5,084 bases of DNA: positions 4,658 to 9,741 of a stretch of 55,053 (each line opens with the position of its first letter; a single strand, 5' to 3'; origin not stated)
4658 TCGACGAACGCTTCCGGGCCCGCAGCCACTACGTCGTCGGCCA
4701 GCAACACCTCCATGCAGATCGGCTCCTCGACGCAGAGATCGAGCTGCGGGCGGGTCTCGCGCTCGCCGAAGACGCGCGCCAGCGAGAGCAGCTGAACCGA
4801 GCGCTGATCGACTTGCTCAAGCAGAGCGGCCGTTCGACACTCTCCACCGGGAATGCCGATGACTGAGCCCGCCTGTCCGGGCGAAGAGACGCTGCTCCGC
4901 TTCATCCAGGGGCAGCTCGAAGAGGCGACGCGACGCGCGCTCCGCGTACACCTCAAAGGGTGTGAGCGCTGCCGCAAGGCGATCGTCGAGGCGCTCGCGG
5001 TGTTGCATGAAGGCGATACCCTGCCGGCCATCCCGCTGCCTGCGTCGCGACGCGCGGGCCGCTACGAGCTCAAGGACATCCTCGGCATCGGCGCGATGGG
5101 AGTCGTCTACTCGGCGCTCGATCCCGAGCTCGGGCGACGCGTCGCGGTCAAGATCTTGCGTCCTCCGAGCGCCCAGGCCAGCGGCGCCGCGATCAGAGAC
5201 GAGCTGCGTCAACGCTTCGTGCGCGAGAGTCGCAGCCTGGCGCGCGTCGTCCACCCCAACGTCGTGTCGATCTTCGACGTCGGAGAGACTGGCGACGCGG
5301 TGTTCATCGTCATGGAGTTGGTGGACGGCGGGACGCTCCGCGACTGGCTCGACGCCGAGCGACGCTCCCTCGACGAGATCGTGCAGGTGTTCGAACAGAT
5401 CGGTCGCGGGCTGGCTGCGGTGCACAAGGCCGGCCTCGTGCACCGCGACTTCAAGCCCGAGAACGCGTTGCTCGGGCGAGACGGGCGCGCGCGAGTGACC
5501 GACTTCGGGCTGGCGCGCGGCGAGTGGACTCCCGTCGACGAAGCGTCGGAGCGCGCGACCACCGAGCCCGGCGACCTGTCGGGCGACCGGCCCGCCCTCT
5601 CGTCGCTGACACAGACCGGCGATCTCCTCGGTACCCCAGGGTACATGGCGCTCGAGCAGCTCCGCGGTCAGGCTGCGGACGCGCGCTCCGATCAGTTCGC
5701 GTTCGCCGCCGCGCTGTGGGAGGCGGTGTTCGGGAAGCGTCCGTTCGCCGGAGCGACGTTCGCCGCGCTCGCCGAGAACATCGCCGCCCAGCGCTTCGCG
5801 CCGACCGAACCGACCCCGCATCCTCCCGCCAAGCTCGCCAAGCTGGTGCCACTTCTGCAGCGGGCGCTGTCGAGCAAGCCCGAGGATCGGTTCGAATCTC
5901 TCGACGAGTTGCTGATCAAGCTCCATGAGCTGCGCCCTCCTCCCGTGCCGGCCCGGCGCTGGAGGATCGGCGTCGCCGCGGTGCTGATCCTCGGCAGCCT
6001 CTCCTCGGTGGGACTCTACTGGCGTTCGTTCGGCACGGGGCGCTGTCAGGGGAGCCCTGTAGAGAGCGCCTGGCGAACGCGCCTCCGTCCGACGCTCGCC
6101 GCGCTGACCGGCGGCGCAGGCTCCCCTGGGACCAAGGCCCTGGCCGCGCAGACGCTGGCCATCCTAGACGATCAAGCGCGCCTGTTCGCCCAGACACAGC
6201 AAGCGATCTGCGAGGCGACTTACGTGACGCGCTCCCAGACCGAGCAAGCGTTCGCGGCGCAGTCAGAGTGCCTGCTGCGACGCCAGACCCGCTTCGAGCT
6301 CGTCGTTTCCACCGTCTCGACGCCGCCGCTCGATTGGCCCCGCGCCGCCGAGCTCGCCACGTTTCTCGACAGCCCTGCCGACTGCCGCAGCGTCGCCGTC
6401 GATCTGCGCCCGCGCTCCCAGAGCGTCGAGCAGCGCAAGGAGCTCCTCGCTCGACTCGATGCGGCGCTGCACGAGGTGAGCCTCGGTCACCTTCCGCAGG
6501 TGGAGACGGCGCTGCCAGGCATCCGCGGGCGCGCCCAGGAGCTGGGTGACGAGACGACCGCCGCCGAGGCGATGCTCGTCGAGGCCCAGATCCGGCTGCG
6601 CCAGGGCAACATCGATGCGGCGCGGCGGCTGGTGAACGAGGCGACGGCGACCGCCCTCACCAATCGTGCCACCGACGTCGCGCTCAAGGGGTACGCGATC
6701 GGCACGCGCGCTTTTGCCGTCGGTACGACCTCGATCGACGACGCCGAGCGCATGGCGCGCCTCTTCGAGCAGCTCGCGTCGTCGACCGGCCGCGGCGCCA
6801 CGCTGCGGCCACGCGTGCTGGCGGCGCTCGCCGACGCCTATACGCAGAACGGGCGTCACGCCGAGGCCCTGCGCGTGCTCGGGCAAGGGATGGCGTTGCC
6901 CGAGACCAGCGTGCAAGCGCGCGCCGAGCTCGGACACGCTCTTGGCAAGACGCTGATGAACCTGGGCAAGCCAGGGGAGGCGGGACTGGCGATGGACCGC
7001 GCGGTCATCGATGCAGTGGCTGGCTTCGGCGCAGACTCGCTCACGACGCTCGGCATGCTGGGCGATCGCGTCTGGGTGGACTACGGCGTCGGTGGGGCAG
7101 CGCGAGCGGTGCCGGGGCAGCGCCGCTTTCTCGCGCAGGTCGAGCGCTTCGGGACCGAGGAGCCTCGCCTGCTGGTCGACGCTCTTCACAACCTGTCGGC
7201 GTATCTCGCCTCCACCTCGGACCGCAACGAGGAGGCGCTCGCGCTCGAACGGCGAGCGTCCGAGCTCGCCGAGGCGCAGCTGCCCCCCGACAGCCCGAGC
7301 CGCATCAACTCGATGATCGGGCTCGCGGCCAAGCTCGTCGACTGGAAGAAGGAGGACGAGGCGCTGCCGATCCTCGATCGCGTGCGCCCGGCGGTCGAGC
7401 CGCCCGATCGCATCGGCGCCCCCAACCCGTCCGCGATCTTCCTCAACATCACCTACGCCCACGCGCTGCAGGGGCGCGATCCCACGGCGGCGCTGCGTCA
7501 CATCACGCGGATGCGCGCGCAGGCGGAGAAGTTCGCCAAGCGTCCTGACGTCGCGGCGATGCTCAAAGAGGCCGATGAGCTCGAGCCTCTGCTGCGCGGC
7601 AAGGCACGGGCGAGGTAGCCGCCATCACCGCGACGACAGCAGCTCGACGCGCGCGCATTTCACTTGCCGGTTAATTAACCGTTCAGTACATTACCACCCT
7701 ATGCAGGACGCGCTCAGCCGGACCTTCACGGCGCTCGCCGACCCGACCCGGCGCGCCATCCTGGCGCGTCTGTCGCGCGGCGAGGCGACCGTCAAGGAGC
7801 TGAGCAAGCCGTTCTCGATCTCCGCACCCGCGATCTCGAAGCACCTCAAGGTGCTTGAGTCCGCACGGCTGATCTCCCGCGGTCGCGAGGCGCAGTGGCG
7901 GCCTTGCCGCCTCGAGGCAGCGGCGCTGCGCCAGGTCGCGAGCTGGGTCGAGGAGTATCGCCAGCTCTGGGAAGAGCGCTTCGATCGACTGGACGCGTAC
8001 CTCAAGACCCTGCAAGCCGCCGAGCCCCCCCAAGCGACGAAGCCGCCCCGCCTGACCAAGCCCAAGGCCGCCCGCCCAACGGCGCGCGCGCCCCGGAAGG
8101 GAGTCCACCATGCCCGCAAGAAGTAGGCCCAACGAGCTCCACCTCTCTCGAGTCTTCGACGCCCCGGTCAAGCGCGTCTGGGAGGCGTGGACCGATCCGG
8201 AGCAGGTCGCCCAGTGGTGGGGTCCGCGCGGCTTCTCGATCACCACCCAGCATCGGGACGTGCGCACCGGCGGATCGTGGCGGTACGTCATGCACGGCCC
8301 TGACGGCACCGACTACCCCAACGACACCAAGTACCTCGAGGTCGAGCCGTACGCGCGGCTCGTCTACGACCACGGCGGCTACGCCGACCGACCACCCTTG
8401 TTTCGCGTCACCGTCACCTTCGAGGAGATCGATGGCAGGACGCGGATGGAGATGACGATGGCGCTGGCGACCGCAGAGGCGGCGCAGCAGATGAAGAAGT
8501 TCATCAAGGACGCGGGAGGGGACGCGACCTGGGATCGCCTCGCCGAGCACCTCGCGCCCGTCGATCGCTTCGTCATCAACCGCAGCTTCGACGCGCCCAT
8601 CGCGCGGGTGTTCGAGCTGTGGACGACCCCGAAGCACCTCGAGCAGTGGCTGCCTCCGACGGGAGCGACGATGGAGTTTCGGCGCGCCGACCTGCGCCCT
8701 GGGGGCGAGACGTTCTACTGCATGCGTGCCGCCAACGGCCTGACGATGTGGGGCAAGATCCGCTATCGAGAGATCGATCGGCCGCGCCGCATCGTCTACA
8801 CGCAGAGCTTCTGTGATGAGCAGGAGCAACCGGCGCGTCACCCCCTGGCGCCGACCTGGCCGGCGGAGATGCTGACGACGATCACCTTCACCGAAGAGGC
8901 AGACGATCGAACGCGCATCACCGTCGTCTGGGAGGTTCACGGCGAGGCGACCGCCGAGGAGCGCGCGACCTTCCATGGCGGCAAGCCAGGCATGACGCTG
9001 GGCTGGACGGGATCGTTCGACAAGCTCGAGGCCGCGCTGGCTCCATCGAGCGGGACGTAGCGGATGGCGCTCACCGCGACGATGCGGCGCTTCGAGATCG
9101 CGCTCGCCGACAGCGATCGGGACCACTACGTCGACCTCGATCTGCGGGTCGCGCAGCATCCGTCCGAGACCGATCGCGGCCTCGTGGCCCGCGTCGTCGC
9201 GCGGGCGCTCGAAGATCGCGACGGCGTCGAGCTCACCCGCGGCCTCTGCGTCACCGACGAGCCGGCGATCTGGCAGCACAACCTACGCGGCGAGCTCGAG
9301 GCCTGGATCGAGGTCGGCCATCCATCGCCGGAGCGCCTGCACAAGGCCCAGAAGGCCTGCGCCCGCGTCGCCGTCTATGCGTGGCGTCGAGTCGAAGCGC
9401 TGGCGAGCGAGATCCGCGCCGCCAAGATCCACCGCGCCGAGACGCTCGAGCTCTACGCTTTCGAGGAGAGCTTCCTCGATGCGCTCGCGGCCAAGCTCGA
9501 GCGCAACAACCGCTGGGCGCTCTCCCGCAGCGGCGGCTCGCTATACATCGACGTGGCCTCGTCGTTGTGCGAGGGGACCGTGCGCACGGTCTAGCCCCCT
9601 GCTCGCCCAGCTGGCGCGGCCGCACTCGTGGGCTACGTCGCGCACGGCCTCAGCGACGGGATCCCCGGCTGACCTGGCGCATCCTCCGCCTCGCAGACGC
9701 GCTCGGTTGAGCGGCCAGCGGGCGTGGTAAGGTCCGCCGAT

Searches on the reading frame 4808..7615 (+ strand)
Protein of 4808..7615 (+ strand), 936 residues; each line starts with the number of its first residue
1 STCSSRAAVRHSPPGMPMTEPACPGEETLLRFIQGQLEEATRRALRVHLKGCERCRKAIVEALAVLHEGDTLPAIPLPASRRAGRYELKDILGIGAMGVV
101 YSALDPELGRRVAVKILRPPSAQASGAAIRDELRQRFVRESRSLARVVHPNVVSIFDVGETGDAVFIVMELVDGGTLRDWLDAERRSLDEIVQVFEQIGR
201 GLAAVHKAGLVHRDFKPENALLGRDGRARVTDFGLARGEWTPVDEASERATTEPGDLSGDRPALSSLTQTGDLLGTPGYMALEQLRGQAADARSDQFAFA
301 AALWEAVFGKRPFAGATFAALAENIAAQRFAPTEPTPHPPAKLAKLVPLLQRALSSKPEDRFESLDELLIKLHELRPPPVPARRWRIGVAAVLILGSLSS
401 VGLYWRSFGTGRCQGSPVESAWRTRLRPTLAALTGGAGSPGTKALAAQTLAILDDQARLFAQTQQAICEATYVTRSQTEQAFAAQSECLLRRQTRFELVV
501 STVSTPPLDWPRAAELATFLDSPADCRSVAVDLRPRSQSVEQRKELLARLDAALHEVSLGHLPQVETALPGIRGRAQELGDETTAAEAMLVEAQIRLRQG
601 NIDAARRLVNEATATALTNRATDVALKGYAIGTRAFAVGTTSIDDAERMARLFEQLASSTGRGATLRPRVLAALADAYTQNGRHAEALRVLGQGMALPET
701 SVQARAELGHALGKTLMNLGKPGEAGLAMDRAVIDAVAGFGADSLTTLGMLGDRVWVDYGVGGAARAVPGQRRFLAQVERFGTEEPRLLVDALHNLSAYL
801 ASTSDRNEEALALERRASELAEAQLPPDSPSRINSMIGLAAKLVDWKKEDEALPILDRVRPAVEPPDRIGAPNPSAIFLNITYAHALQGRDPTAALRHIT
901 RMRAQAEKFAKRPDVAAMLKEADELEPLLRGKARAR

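Call 9: search_protein_families(library=pfam, proteins=[window:4808-7615:+], max_evalue=0.001)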
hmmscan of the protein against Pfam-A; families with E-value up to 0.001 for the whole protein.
window:4808-7615:+ (936 aa): 8 families
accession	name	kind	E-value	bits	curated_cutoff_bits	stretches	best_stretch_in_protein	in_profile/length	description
PF00069.31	Pkinase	-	3.7e-39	135.1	31.7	1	86-363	1-253/263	Protein kinase domain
PF07714.23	PK_Tyr_Ser-Thr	-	1.7e-28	100.1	23.1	2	88-239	3-152/258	Protein tyrosine and serine/threonine kinase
PF13424.12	TPR_12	-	1.3e-07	32.2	30.1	1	792-860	5-72/77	Tetratricopeptide repeat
PF07719.23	TPR_2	-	2.4e-06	27.6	27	0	669-694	2-27/34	Tetratricopeptide repeat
PF13428.12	TPR_14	-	0.00011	22.9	23.5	0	668-709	1-42/44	Tetratricopeptide repeat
PF13490.11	zf-HC2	-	0.00022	21.7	22.2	1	32-56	11-35/35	Putative zinc-finger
PF03109.22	ABC1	-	0.00029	20.5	22.9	0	164-237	142-215/244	ABC1 atypical kinase-like domain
PF01636.29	APH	-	0.00089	19.5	23.2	0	180-236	138-197/239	Phosphotransferase enzyme family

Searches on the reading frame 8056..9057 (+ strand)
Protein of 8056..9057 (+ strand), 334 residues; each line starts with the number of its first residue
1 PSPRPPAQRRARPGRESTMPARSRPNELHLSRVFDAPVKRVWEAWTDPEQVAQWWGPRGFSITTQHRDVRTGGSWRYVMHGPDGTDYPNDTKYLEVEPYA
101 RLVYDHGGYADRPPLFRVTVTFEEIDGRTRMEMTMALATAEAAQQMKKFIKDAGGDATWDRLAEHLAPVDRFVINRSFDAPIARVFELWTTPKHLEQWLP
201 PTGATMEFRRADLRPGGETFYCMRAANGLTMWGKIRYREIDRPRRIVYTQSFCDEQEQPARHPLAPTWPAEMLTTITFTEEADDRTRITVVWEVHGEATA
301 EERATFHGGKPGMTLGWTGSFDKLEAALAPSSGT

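Call 9: search_protein_families(library=pfam, proteins=[window:8056-9057:+], max_evalue=0.001)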
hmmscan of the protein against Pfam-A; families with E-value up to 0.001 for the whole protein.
window:8056-9057:+ (334 aa): 3 families
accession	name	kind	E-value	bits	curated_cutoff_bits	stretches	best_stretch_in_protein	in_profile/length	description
PF08327.17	AHSA1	-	2.7e-58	196.1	22.1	2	35-166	1-124/125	Activator of Hsp90 ATPase homolog 1-like protein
PF10604.15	Polyketide_cyc2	-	7.7e-14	52.6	27.4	2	29-166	5-141/142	Polyketide cyclase / dehydrase and lipid transport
PF03364.25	Polyketide_cyc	-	0.00011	22.9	23.4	0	179-295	2-100/126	Polyketide cyclase / dehydrase and lipid transport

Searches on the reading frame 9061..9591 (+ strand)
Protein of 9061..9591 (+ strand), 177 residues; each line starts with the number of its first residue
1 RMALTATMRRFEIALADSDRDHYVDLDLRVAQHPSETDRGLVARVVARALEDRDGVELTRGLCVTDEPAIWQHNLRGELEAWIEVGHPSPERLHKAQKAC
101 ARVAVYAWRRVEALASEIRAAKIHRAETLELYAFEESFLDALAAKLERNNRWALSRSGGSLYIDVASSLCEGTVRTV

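Call 9: search_protein_families(library=pfam, proteins=[window:9061-9591:+], max_evalue=0.001)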
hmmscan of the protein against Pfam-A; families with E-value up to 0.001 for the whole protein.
window:9061-9591:+ (177 aa): 1 family
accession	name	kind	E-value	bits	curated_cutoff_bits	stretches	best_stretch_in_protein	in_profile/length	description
PF07152.18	YaeQ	-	7.3e-50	169.5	25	1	2-170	1-169/173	YaeQ protein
